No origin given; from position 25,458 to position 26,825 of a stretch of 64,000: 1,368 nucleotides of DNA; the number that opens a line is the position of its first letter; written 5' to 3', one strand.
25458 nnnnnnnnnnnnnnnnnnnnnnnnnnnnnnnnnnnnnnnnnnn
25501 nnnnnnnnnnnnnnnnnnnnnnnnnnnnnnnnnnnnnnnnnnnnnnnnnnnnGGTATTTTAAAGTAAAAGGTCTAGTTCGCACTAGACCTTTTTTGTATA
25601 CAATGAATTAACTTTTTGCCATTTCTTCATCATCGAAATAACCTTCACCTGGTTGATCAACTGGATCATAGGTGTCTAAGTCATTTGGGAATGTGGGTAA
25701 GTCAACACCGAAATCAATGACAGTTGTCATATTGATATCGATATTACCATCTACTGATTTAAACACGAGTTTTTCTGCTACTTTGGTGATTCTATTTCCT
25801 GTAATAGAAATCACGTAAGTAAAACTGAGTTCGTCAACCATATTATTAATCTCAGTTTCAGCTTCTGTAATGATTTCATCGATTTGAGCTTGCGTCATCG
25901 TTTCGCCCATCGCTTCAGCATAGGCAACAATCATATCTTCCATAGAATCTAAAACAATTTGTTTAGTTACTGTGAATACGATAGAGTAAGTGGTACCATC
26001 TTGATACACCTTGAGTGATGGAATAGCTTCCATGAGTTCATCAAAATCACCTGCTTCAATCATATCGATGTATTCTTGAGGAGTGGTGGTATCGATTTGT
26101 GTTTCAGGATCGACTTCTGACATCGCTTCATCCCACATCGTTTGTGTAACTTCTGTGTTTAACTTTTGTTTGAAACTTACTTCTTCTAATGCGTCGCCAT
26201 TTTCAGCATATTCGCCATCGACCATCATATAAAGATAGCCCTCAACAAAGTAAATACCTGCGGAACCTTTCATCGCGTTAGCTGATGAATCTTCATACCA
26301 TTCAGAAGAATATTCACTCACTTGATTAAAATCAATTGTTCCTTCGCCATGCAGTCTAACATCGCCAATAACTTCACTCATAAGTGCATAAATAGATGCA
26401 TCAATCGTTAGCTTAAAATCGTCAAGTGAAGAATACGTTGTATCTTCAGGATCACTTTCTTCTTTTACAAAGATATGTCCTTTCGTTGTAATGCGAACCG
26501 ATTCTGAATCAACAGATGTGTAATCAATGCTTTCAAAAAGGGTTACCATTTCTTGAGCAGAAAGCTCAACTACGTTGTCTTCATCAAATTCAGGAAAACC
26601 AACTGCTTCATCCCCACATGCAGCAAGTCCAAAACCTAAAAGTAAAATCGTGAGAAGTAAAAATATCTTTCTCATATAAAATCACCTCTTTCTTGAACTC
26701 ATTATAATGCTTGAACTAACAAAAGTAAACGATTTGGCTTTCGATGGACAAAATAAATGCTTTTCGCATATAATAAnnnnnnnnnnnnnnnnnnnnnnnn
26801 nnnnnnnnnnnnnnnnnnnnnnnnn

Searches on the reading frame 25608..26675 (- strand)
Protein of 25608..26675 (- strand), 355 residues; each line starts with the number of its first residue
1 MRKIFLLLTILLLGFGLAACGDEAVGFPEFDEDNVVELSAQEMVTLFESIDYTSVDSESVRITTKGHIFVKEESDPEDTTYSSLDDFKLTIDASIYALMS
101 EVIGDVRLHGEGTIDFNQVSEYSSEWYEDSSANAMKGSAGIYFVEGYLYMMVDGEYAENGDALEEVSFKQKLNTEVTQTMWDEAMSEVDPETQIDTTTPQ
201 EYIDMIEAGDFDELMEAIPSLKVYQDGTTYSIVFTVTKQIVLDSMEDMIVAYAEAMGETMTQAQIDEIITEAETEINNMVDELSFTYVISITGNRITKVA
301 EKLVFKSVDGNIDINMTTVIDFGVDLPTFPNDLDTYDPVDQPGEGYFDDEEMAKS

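Call 3: search_protein_families(library=pfam, proteins=[window:25608-26675:-], max_evalue=1)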
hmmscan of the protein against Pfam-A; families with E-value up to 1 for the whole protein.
window:25608-26675:- (355 aa): 3 families
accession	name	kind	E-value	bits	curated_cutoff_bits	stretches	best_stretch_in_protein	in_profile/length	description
PF22329.2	Nro1_C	-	0.0072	16.8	27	1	223-301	19-95/142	Negative regulator of ofd1, C-terminal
PF14130.12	Cap4_nuclease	-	0.028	15.1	26.2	1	87-129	22-67/200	Cap4, dsDNA endonuclease domain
PF09426.16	Nyv1_longin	-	0.16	12.5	25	1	261-304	26-70/137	Vacuolar R-SNARE Nyv1, longin domain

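Call 4: search_protein_families(library=ncbifam, proteins=[window:25608-26675:-], max_evalue=1)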
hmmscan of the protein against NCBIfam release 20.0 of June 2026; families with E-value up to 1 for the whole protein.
window:25608-26675:- (355 aa): 1 family
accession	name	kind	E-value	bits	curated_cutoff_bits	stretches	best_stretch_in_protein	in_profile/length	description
NF047847.2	SS_mature_LptM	equivalog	0.017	15.2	27.7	1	1-21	1-21/31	LPS translocon maturation chaperone LptM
